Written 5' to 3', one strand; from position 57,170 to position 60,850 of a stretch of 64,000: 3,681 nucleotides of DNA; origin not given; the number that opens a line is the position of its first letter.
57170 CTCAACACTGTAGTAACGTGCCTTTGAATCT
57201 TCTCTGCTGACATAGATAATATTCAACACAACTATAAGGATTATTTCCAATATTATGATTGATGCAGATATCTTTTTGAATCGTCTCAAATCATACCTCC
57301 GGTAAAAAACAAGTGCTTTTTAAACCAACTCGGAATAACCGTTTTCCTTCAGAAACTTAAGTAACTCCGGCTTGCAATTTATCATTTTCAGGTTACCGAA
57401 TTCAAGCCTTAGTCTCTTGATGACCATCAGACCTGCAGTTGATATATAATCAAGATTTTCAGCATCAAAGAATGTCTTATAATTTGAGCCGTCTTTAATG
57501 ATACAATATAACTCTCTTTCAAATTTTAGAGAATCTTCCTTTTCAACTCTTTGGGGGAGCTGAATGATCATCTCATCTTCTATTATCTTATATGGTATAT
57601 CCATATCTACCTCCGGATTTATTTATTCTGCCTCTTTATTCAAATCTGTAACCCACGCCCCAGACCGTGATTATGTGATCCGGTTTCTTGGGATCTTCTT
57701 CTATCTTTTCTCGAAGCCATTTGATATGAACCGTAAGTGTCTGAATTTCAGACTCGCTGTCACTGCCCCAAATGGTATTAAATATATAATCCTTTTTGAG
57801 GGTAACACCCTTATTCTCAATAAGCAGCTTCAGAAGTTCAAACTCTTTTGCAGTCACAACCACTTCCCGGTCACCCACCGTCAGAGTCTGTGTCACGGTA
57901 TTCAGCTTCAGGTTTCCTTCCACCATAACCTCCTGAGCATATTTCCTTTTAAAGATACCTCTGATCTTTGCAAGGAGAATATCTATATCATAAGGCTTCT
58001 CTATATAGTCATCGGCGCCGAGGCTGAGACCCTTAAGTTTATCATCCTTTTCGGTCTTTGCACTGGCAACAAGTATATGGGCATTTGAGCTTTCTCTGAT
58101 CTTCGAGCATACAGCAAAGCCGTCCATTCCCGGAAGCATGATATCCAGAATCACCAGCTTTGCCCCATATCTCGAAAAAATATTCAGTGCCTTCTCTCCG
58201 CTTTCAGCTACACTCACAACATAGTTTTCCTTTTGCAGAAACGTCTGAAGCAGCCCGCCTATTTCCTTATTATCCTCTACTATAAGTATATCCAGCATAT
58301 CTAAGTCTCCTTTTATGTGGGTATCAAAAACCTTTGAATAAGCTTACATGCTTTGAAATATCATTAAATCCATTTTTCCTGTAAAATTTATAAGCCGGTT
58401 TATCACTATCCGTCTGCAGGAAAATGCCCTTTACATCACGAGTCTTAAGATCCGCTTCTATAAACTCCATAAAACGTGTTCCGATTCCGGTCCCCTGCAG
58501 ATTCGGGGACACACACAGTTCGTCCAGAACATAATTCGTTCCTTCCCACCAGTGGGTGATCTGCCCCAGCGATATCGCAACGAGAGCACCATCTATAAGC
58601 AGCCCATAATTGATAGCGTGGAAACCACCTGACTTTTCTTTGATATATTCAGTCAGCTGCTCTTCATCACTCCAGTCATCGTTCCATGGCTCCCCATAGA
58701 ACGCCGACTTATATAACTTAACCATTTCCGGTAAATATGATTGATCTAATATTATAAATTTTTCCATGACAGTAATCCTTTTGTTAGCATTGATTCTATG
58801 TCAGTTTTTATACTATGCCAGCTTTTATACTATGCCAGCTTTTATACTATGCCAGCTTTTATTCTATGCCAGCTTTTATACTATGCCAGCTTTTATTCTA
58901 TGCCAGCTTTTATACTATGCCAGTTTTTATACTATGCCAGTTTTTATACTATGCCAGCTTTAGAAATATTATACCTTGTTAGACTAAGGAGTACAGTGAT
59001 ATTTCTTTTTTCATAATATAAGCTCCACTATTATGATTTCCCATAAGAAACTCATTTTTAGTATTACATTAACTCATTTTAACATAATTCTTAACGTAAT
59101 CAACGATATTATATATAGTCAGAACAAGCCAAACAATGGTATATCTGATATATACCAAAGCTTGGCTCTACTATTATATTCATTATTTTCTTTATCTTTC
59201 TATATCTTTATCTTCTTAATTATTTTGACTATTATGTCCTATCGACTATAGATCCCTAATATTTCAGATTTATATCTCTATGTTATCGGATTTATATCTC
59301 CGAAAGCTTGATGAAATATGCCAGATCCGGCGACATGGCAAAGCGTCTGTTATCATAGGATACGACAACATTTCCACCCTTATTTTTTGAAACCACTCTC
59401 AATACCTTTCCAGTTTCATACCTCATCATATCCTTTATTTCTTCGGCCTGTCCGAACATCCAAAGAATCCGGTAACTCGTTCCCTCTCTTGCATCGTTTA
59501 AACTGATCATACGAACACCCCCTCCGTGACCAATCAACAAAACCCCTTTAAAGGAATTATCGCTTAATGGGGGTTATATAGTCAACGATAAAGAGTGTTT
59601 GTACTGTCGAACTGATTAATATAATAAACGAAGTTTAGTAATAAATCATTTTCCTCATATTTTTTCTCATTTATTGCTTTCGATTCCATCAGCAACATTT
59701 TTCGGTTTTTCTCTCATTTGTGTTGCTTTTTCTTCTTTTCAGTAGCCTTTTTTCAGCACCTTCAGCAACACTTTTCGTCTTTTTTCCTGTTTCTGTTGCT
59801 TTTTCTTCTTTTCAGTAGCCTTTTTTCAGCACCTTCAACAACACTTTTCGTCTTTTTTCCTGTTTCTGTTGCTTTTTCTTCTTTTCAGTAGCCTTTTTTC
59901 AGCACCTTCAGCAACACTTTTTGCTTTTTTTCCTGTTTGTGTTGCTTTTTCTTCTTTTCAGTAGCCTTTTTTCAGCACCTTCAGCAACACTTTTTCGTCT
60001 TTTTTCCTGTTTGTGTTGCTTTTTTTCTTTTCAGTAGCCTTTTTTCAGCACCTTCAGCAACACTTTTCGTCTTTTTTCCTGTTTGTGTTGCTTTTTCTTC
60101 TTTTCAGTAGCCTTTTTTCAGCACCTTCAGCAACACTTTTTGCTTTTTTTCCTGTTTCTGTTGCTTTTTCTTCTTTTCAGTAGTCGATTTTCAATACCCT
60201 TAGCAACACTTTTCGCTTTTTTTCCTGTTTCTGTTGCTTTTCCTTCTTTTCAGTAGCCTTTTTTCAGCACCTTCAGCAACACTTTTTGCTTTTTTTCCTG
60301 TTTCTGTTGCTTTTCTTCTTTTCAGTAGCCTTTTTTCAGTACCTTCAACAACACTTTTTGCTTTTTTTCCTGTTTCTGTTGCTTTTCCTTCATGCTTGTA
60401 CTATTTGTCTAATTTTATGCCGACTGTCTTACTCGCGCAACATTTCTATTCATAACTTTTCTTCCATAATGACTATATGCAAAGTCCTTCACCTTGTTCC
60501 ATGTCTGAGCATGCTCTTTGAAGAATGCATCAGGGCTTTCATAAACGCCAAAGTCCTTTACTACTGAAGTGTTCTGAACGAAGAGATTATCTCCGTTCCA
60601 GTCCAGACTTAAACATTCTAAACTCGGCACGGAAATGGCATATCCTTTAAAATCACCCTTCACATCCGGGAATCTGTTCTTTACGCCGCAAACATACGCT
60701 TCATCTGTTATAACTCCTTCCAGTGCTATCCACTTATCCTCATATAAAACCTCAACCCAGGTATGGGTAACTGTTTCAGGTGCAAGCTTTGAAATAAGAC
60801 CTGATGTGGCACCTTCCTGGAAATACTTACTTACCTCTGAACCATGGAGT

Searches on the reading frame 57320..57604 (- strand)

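Call 42: search_protein_families(library=pfam, proteins=[window:57320-57604:-], max_evalue=5)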
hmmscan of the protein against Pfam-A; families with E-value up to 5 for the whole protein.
window:57320-57604:- (94 aa): 2 families
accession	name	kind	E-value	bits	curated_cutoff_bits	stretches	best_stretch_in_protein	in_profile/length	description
PF01740.26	STAS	-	0.018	15.2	22.6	1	6-91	5-94/106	STAS domain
PF07534.22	TLD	-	0.079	13.3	24.5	1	5-63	5-60/170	TLDc domain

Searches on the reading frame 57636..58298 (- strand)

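Call 11: search_protein_families(library=pfam, proteins=[window:57636-58298:-])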
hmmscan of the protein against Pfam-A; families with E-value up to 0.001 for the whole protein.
window:57636-58298:- (220 aa): 3 families
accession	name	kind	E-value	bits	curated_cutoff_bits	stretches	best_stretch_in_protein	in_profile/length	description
PF00072.30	Response_reg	-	1.7e-27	96.2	30.2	1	4-113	1-111/111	Response regulator receiver domain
PF00486.34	Trans_reg_C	-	9e-26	90.2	26.2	1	144-219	2-77/77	Transcriptional regulatory protein, C terminal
PF23198.2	PDE8A_N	-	0.00038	20.8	29.6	1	22-83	31-95/147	PDE8A-like, N-terminal domain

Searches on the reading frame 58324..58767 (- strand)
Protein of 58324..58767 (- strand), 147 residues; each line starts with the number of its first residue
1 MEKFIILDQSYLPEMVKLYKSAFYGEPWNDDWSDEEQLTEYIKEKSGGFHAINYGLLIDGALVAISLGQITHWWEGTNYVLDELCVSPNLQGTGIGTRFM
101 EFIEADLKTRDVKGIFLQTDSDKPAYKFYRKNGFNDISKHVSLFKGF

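Call 11: search_protein_families(library=pfam, proteins=[window:58324-58767:-])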
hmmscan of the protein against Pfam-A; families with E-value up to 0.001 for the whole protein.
window:58324-58767:- (147 aa): 4 families
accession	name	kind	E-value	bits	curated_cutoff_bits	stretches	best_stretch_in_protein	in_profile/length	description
PF00583.31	Acetyltransf_1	-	7.6e-14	52.4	20.7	1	14-134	3-116/116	Acetyltransferase (GNAT) family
PF13508.13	Acetyltransf_7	-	1.2e-10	42.1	27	1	68-135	16-83/84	Acetyltransferase (GNAT) domain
PF13673.13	Acetyltransf_10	-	2.2e-09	37.8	23.6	1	77-139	52-112/128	Acetyltransferase (GNAT) domain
PF08445.16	FR47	-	0.00021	21.7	22.1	1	81-139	24-82/86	FR47-like protein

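Call 41: find_encoding_contigs(protein=window:58324-58767:-, flank=3500, max_places=10)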
Protein window:58324-58767:- (147 aa): 6 contigs read that carry it; 4 places shown.
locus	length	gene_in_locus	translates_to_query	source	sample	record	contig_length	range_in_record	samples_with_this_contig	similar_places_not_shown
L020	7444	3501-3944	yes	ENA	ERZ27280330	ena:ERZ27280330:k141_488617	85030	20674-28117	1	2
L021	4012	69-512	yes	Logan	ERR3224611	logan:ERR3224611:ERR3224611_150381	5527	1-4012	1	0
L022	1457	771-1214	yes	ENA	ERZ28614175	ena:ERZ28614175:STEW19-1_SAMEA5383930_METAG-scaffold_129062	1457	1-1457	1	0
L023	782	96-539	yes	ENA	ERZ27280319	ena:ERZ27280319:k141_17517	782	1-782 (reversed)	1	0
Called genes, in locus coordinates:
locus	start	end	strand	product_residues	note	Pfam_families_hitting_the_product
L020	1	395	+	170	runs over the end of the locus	PF14512:TM1586_NiRdase (faint), PF00881:Nitroreductase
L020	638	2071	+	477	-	PF01209:Ubie_methyltran, PF02390:Methyltransf_4, PF05175:MTS, PF13847:Methyltransf_31, PF08241:Methyltransf_11, PF08242:Methyltransf_12, PF13649:Methyltransf_25, PF01841:Transglut_core, +2 more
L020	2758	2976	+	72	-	-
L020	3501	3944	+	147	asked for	PF13673:Acetyltransf_10, PF00583:Acetyltransf_1, PF13508:Acetyltransf_7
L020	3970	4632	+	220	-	PF00072:Response_reg, PF00486:Trans_reg_C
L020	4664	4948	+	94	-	-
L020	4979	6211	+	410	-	PF00512:HisKA, PF02518:HATPase_c, PF14501:HATPase_c_5 (weak)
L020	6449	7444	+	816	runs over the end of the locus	PF12704:MacB_PCD (faint), PF02687:FtsX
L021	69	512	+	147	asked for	PF13673:Acetyltransf_10, PF00583:Acetyltransf_1, PF13508:Acetyltransf_7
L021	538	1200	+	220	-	PF00072:Response_reg, PF00486:Trans_reg_C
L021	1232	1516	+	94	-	-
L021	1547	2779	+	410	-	PF00512:HisKA, PF02518:HATPase_c, PF14501:HATPase_c_5 (weak)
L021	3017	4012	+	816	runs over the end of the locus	PF12704:MacB_PCD (faint), PF02687:FtsX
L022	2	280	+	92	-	?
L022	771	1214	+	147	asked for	PF13673:Acetyltransf_10, PF00583:Acetyltransf_1, PF13508:Acetyltransf_7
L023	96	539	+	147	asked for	PF13673:Acetyltransf_10, PF00583:Acetyltransf_1, PF13508:Acetyltransf_7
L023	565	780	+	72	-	?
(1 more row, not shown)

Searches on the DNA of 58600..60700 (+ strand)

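Call 29: search_dna_similar(query=window:59689-60053:+, collection=plasmids, mode=distant)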
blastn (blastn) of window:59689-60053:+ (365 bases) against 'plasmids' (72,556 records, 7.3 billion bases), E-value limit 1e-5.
No match.

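Call 30: search_dna_similar(query=window:59689-60053:+, collection=phages, mode=distant)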
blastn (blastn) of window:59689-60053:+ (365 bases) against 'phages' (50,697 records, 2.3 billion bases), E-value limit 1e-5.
No match.

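Call 50: search_rna_families(source=window, start=58600, end=60700, threshold=evalue, max_evalue=1)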
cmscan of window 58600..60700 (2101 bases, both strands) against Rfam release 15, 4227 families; matches with E-value up to 1: 1.
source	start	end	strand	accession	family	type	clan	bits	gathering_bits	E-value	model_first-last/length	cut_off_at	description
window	59619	59660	-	RF00315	snoJ33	Gene; snRNA; snoRNA; CD-box;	-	19.5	45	0.95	1-81/81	no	Small nucleolar RNA J33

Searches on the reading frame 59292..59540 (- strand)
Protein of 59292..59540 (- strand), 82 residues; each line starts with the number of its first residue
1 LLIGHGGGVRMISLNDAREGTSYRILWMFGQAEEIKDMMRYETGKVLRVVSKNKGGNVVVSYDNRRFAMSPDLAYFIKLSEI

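Call 11: search_protein_families(library=pfam, proteins=[window:59292-59540:-])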
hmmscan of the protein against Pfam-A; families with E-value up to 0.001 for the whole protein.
window:59292-59540:- (82 aa): 0 families

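Call 37: find_encoding_contigs(protein=window:59292-59510:-, flank=3000, max_places=10)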
Protein window:59292-59510:- (72 aa): 2 contigs read that carry it; 1 place shown.
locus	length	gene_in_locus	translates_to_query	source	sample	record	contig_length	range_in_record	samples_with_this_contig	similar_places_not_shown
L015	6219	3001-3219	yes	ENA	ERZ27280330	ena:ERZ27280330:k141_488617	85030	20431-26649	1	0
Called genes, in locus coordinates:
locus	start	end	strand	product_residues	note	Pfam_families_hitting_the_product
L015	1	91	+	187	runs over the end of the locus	PF02525:Flavodoxin_2, PF03358:FMN_red (weak)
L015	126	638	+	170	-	PF14512:TM1586_NiRdase (faint), PF00881:Nitroreductase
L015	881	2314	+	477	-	PF01209:Ubie_methyltran, PF02390:Methyltransf_4, PF05175:MTS, PF13847:Methyltransf_31, PF08241:Methyltransf_11, PF08242:Methyltransf_12, PF13649:Methyltransf_25, PF01841:Transglut_core, +2 more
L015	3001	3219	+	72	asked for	-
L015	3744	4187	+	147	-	PF13673:Acetyltransf_10, PF00583:Acetyltransf_1, PF13508:Acetyltransf_7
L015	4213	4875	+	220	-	PF00072:Response_reg, PF00486:Trans_reg_C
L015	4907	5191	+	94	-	-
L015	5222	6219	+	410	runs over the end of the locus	PF00512:HisKA, PF02518:HATPase_c, PF14501:HATPase_c_5 (weak)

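Call 42: search_protein_families(library=pfam, proteins=[window:59292-59510:-], max_evalue=5)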
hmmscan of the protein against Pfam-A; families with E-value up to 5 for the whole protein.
window:59292-59510:- (72 aa): 1 family
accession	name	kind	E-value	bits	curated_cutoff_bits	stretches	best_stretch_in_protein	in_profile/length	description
PF04023.20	FeoA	-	0.0017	18.8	23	1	3-67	2-70/74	FeoA domain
